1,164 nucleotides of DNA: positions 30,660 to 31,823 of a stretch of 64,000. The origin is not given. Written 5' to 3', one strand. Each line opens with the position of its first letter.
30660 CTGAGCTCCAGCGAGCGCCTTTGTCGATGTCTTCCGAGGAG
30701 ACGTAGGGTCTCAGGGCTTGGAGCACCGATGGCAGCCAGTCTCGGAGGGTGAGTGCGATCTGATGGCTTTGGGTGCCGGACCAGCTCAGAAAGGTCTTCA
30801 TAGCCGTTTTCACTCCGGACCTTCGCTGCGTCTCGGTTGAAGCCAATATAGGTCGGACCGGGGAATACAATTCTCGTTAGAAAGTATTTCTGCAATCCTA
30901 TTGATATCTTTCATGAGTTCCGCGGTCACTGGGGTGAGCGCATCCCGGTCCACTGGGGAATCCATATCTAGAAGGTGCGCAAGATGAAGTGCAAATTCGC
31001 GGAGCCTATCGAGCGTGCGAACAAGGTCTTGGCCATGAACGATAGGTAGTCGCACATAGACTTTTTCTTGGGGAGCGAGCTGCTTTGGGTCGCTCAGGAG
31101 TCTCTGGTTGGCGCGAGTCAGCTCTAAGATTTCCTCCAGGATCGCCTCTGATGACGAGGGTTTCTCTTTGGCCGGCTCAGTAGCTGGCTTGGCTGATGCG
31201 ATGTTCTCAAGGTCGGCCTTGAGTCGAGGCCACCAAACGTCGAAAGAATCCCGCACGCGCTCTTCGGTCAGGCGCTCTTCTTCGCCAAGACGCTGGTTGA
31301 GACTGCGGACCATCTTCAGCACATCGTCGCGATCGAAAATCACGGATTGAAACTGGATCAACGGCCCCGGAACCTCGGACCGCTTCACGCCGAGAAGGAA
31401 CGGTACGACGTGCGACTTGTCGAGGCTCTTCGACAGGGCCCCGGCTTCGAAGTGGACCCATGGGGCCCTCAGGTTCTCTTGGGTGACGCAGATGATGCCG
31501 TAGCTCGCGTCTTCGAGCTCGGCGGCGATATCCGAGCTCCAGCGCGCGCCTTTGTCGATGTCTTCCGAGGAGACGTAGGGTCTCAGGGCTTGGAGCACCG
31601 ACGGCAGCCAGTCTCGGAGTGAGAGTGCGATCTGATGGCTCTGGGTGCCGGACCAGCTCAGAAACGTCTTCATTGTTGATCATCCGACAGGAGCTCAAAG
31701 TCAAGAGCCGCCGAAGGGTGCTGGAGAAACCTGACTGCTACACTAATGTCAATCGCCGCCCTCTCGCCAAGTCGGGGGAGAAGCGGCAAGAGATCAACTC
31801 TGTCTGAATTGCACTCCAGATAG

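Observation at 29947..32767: Three-gene operon: two tandem TIR-domain proteins plus a single-pass coiled-coil membrane protein. Candidate novel Thoeris-like anti-phage system.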

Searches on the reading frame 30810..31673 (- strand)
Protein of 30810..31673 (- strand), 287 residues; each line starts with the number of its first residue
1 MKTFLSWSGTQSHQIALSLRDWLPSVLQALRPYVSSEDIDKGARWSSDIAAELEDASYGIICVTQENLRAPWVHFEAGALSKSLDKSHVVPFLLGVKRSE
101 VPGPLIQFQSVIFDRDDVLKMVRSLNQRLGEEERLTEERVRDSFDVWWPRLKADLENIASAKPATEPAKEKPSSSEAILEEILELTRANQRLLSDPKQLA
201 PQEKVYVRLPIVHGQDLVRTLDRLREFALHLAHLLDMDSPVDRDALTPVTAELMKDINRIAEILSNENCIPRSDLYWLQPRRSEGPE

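Call 3: search_protein_families(library=pfam, proteins=[window:30810-31673:-], max_evalue=0.1)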
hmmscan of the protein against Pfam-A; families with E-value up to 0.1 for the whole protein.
window:30810-31673:- (287 aa): 1 family
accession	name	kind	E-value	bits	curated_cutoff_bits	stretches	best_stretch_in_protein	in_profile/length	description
PF13676.11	TIR_2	-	4.2e-08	34.1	28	1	4-114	2-109/122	TIR domain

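Call 4: search_protein_families(library=padloc, proteins=[window:30810-31673:-], max_evalue=0.1)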
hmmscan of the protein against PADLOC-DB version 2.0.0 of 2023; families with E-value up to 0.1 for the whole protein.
window:30810-31673:- (287 aa): 1 family
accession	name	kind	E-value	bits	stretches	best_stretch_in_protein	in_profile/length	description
PDLC03016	TIR-TM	-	1.4e-97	325.1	1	1-209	1-211/293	-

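Call 5: search_protein_families(library=ncbifam, proteins=[window:30810-31673:-], max_evalue=0.1)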
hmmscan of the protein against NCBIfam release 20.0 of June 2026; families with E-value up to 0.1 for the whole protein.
window:30810-31673:- (287 aa): 1 family
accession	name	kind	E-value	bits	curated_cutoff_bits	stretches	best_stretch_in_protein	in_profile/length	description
NF002926.0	PRK03573.1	equivalog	0.051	13.5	120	1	183-262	27-108/144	transcriptional regulator SlyA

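Call 6: search_protein_families(library=phrogs, proteins=[window:30810-31673:-], max_evalue=0.1)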
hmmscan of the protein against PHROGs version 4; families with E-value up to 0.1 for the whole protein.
window:30810-31673:- (287 aa): 2 families
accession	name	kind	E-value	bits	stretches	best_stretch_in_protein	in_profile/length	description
phrog_13899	-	unknown function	1.4e-76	258.6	1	1-204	1-202/275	-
phrog_29177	-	unknown function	0.017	15.6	1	4-125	7-129/250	-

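Call 11: find_homologous_proteins(query=window:30810-31673:-)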
Query window:30810-31673:- (287 aa): 3081 proteins with E <= 0.001 among 6289 candidates; the best 120 are listed.
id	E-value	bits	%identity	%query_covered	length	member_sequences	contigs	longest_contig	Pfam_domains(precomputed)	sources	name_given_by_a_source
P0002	3.1e-185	632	100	100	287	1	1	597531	PF13676.12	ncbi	ncbi:MAG: TIR domain-containing protein [Acidobacteriota bacterium]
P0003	3.0e-94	334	75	70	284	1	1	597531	PF13676.12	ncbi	ncbi:MAG: TIR domain-containing protein [Acidobacteriota bacterium]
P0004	6.2e-81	290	62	79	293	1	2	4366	PF13676.12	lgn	-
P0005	1.3e-79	286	63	70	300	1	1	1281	PF13676.12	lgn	-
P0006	8.9e-79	283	51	96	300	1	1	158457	PF13676.12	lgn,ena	-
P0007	3.7e-77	278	50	90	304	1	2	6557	PF13676.12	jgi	jgi:hypothetical protein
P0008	5.2e-77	277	61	70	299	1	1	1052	PF13676.12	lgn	-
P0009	1.8e-76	276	61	70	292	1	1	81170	PF13676.12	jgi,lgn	jgi:hypothetical protein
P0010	2.0e-75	272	49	91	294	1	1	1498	PF13676.12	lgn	-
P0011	2.3e-75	272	62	70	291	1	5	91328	PF13676.12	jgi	jgi:hypothetical protein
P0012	3.3e-75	271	60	71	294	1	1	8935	PF13676.12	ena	-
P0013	5.7e-75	271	52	85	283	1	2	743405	PF13676.12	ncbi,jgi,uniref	ncbi:TIR domain-containing protein [Flavobacterium sp. FlaQc-50]|jgi:hypothetical protein|uniref:TIR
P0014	6.1e-75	271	61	70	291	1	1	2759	PF00392.28,PF13676.12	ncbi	-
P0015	6.9e-75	270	53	80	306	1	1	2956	PF13676.12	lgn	-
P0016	1.7e-74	269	47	95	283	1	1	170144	PF13676.12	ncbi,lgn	-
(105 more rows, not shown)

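Call 16: find_related_loci(query=window:30810-31673:-, collection=genome_contigs, flank=8000)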
Query window:30810-31673:- (287 aa) in genome_contigs; peptide patterns used: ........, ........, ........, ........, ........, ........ (x = any residue, [..] = any of these).
240 stretches matched a pattern; 177 encode a relative of the query (tblastn E <= 1e-3); the best 80 are kept; 80 distinct loci.
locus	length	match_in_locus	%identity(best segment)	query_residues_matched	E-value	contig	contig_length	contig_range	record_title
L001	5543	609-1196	57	1-196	4e-76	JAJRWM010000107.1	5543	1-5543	MAG: bacterium isolate Dive96_bin2.216 k141_1274781, whole genome shotgun sequence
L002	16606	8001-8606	58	1-201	6e-76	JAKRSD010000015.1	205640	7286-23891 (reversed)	MAG: Flavobacteriales bacterium isolate MS006 bin-006_14, whole genome shotgun sequence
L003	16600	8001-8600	57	1-199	1e-75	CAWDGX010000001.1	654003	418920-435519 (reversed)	MAG: uncultured Ignavibacteriaceae bacterium isolate MFD03804.bin.2.117 genome assembly, contig: contig_10299, whole gen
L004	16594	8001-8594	60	1-196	2e-75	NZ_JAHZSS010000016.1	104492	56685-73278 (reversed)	Neiella holothuriorum strain 126 NODE_16_length_104492_cov_178.142106, whole genome shotgun sequence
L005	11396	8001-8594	59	1-197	5e-75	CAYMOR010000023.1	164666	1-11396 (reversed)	MAG TPA_asm: uncultured Haliangium sp. isolate binchicken_co237_99 genome assembly, contig: NODE_86_length_164666_cov_21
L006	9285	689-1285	58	1-196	3e-74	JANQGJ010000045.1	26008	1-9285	MAG: Bacteroidales bacterium isolate PL23b_bin.4 k99_2778615, whole genome shotgun sequence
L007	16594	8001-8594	58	1-196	2e-74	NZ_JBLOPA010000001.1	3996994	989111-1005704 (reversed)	Pseudoalteromonas sp. ASV78 1, whole genome shotgun sequence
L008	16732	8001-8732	49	1-238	2e-74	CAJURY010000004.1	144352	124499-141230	MAG TPA_asm: uncultured Oscillospiraceae bacterium isolate MGBC164609 genome assembly, contig: MGBC164609.4, whole genom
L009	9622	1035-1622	58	1-196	2e-74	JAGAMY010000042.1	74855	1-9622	MAG: Lachnospiraceae bacterium isolate RGIG8589 Water_deer_Cecum.Co__c1249917, whole genome shotgun sequence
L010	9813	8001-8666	51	1-221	3e-74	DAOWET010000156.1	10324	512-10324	MAG TPA_asm: Nitrospirota bacterium isolate CSMAG_1946 CSMAG_1946_k141_4166906_length_10324_cov_9.0000, whole genome sho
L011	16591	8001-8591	59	1-201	3e-74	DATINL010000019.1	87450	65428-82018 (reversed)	MAG TPA_asm: Solirubrobacteraceae bacterium isolate SMAG_U15795 k141_1615188, whole genome shotgun sequence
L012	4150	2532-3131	57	1-197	3e-74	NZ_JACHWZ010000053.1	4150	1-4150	Microbulbifer rhizosphaerae strain CECT 8799 Ga0372436_53, whole genome shotgun sequence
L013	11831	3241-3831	58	1-196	4e-74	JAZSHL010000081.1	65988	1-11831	MAG: Acutalibacteraceae bacterium isolate T1900044575_TS20190041.MAGScoT_cleanbin_000038 SGB_486_k141_2732489, whole gen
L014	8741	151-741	59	1-196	4e-74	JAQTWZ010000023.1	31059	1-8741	MAG: Sulfurimonas sp. isolate STC_122 NODE_2938_length_31059_cov_9.062557_Sandtown_C, whole genome shotgun sequence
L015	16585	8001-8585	56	1-196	7e-74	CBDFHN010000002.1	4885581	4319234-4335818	MAG: Flavobacteriaceae bacterium isolate d55f30a9-e47d-4664-b1cb-90e7c3cf2b7e genome assembly, contig: contig_2, whole g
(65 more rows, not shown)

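Call 26: search_dna_similar(query=window:30810-31673:-, collection=phages, mode=protein, max_rows=40, max_evalue=0.001)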
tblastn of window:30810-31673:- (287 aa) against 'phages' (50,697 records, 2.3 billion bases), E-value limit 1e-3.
Records with a match: 4; places in all: 4; records where one place covers at least 80% of the query: 0.
Best place of each record, by identity: <60% 4.
By first word of the organism name: Escherichia 2; Enterobacteria 2.
By host as written in the record: - 2; Escherichia coli 2.
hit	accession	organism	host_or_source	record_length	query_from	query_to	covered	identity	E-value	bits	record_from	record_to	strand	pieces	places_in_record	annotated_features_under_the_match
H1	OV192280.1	Escherichia phage P2_AC1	-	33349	1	205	71%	44.4%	7e-52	187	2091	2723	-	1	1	hypothetical protein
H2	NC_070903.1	Escherichia phage P2_AC1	-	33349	1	205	71%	44.4%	7e-52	187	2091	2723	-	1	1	hypothetical protein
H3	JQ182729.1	Enterobacteria phage mEp390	Escherichia coli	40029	1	172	60%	36.0%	2e-28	120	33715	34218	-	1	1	hypothetical protein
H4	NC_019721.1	Enterobacteria phage mEp390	Escherichia coli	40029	1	172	60%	36.0%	2e-28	120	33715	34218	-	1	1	hypothetical protein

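Call 27: get_annotated_region(hit=H1, flank=4000)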
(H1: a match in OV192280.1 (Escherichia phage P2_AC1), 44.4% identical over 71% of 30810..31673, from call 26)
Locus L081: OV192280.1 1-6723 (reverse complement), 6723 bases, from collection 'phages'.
description: Escherichia phage P2_AC1 genome assembly, chromosome: 1.
organism: Escherichia phage P2_AC1 (NCBI taxid 2881011)
taxonomy: Viruses; Duplodnaviria; Heunggongvirae; Uroviricota; Caudoviricetes; Peduoviridae; Peduovirus
host: -; source: -; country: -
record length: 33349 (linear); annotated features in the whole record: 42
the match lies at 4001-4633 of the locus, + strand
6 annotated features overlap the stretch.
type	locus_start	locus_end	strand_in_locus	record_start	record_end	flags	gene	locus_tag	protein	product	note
CDS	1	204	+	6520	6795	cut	-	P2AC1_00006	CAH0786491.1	hypothetical protein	label:P2AC1_00006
CDS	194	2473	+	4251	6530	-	-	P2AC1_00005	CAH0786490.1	hypothetical protein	label:P2AC1_00005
CDS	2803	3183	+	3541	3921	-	-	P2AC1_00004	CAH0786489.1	hypothetical protein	label:P2AC1_00004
CDS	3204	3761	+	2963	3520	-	-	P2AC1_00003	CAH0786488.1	hypothetical protein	label:P2AC1_00003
CDS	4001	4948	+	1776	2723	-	-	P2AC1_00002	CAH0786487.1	hypothetical protein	label:P2AC1_00002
CDS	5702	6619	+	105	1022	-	-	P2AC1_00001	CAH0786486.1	hypothetical protein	label:P2AC1_00001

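Call 28: get_annotated_region(hit=H3, flank=4000)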
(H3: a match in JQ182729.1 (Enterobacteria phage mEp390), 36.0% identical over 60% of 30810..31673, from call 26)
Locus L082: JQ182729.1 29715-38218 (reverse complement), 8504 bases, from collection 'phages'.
description: Enterobacterial phage mEp390, complete genome.
organism: Enterobacteria phage mEp390 (NCBI taxid 1147158)
taxonomy: Viruses; Duplodnaviria; Heunggongvirae; Uroviricota; Caudoviricetes; Hendrixvirinae
host: Escherichia coli; source: -; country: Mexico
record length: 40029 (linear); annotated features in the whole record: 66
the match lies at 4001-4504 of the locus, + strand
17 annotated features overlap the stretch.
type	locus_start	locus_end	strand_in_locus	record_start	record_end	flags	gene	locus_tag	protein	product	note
CDS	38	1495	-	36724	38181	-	-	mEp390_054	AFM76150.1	hypothetical protein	similar to YP_003612189 hypothetical protein ECL_01682 [Enterobacter cloacae subsp. cloacae ATCC 13047]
CDS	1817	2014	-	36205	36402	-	-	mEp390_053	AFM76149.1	hypothetical protein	similar to EGM63543.1 hypothetical protein SFJ1713_0241 [Shigella flexneri J1713] & NP_046952.1 gp56 [Enterobacteria ...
CDS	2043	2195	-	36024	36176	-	-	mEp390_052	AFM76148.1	hypothetical protein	similar to YP_003612188.1 hypothetical protein ECL_01681 [Enterobacter cloacae subsp. cloacae ATCC 13047] & CAJ28449.1 ...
CDS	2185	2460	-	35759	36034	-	-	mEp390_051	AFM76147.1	hypothetical protein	similar to YP_003612187 hypothetical protein ECL_01680 [Enterobacter cloacae subsp. cloac ae ATCC 13047]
CDS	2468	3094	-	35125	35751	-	-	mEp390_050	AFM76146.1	lysin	lyzosyme; similar to NP_848233.1 endolysin [Enterobacteria phage epsilon15] & YP_001587254.1 hypothetical protein ...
CDS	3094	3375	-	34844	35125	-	-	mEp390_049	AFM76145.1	putative holin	similar to NP_455519.1 prophage membrane protein [Salmonella enterica subsp. enterica serovar Typhi str. CT18] & ...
CDS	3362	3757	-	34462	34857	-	-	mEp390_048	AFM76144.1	putative holin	similar to YP_002918943.1 putative prophage membrane protein [Klebsiella pneumoniae subsp. pneumoniae NTUH-K2044] & ...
CDS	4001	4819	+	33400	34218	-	-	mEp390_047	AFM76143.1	hypothetical protein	similar to YP_004188586.1 hypothetical protein VVM_02654 [Vibrio vulnificus MO6-24/O]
regulatory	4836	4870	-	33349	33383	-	-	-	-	terminator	rho-independent terminator, found using MFOLD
regulatory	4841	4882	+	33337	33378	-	-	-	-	terminator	rho-independent terminator, found using MFOLD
CDS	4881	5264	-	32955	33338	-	-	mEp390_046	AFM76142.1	late gene regulator Q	similar to ZP_07505079 putative antitermination protein Q from phage origin [Escherichia coli M605]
CDS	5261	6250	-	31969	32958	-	-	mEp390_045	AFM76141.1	hypothetical protein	similar to NP_599077 hypothetical protein SfVp45 [Enterobacteria phage SfV]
CDS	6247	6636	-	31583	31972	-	-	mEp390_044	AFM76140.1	holliday-junction resolvase RusA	similar to ZP_04561613 holliday-junction resolvase [Citrobacter sp. 30_2]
CDS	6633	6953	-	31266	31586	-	-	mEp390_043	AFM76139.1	hypothetical protein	similar to NP_599074 hypothetical protein SfVp42 [Enterobacteria phage SfV]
CDS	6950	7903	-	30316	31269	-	-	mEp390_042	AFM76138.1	hypothetical protein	similar to ZP_03804041 hypothetical protein PROPEN_02417 [Proteus penneri ATCC 35198]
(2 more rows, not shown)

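Call 29: search_protein_families(library=padloc, proteins=[L081:2803-3183:+, L081:3204-3761:+, L081:4001-4948:+, L082:4001-4819:+], max_evalue=0.01)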
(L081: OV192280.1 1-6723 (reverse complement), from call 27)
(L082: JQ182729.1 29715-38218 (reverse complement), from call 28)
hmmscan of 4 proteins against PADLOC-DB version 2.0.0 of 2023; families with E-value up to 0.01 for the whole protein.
L081:2803-3183:+ (126 aa): 1 family
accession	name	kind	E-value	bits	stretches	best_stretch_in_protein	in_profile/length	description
PDLC02978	2TM-TIR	-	6.9e-58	192.4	1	1-126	1-124/124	-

L081:3204-3761:+ (185 aa): 1 family
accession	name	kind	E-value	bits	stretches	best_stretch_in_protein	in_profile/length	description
PDLC02977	1TM-TIR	-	2.7e-75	250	1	1-184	1-183/186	-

L081:4001-4948:+ (315 aa): 2 families
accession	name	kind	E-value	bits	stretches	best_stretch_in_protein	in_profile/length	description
PDLC03016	TIR-TM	-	2.7e-118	393.1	1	1-295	1-286/293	-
PDLC05062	PDC-S66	-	0.00013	19.5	1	3-99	151-247/282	-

L082:4001-4819:+ (272 aa): 1 family
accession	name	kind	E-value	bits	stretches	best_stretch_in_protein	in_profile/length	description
PDLC03016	TIR-TM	-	1.6e-57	193.6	1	1-244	1-244/293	-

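Call 53: find_encoding_contigs(protein=P0004, flank=5000, max_places=2)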
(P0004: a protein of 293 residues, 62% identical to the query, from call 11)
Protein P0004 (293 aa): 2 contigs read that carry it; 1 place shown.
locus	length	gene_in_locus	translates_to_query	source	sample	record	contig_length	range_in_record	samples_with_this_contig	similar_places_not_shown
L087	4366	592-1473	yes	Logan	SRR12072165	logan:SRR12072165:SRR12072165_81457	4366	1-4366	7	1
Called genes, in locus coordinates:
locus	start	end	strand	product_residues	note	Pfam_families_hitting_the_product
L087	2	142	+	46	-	?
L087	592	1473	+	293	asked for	PF13676:TIR_2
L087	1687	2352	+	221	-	PF02668:TauD (weak)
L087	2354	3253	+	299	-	-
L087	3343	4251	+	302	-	-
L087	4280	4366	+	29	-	?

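Call 54: find_encoding_contigs(protein=P0006, flank=5000, max_places=2)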
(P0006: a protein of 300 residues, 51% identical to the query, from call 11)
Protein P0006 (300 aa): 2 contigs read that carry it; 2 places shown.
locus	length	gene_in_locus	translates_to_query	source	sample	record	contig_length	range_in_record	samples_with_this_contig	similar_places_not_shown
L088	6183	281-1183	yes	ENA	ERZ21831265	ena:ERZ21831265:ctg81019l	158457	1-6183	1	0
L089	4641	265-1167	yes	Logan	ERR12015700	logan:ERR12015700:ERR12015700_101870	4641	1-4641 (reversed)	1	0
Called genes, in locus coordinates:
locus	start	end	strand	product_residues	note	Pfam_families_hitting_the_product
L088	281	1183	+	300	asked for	PF13676:TIR_2 (faint)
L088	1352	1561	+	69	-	-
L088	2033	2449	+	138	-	-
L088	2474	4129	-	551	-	PF01420:Methylase_S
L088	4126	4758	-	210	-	PF06250:YhcG_C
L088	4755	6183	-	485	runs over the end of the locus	PF12161:HsdM_N, PF02384:N6_Mtase, PF01170:UPF0020, PF07669:Eco57I (weak)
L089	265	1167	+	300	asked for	PF13676:TIR_2 (faint)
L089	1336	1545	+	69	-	-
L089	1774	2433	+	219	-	-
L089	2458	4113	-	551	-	PF01420:Methylase_S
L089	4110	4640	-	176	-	?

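Call 55: find_encoding_contigs(protein=P0009, flank=5000, max_places=2)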
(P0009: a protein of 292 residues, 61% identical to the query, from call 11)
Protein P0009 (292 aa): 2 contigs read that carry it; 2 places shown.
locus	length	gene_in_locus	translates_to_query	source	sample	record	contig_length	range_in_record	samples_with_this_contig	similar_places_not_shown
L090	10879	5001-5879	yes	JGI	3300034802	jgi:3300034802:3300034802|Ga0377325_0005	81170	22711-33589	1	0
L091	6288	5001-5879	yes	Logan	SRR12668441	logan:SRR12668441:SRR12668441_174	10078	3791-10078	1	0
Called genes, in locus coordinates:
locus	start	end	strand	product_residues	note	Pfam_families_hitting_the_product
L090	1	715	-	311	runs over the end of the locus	-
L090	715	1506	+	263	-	PF02527:GidB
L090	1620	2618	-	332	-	PF00892:EamA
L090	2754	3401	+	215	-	PF00174:Oxidored_molyb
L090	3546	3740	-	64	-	-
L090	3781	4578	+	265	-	PF01032:FecCD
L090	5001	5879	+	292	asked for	PF13676:TIR_2 (weak)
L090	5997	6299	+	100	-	PF07366:SnoaL, PF12680:SnoaL_2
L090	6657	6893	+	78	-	-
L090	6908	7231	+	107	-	PF02452:PemK_toxin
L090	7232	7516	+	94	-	PF08922:DUF1905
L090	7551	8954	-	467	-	PF20154:LNT_N, PF00795:CN_hydrolase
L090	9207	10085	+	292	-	-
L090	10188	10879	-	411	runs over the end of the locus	PF04015:DUF362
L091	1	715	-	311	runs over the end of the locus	-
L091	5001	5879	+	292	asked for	PF13676:TIR_2 (weak)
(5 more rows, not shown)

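Call 56: find_encoding_contigs(protein=P0011, flank=5000, max_places=2)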
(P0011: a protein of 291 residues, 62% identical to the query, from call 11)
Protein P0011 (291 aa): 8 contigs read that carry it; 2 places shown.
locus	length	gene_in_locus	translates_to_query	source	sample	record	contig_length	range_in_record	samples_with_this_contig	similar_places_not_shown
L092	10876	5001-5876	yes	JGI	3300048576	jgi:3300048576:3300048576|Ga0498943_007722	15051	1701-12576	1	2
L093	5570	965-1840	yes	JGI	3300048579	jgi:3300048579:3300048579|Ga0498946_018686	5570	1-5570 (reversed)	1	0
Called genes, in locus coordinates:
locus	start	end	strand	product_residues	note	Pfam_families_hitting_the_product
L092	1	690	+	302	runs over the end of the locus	PF01507:PAPS_reduct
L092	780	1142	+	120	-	PF05635:23S_rRNA_IVP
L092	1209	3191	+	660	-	PF00009:GTP_EFTU, PF01926:MMR_HSR1 (faint), PF03144:GTP_EFTU_D2 (weak), PF22594:GTP-eEF1A_C, PF01583:APS_kinase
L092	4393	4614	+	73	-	-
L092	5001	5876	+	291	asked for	PF13676:TIR_2 (weak)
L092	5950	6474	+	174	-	-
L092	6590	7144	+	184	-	PF00027:cNMP_binding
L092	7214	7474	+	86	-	PF25160:LdpA_Fe-S-bd (faint), PF12837:Fer4_6 (faint), PF13237:Fer4_10 (weak), PF14697:Fer4_21, PF00037:Fer4 (faint), PF12838:Fer4_7, PF13187:Fer4_9 (weak), PF13484:Fer4_16 (faint)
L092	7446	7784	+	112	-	PF14358:DUF4405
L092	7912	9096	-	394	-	PF00704:Glyco_hydro_18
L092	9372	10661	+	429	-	PF07690:MFS_1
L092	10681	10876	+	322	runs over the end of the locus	PF04041:Glyco_hydro_130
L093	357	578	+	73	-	-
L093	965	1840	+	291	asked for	PF13676:TIR_2 (weak)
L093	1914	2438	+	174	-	-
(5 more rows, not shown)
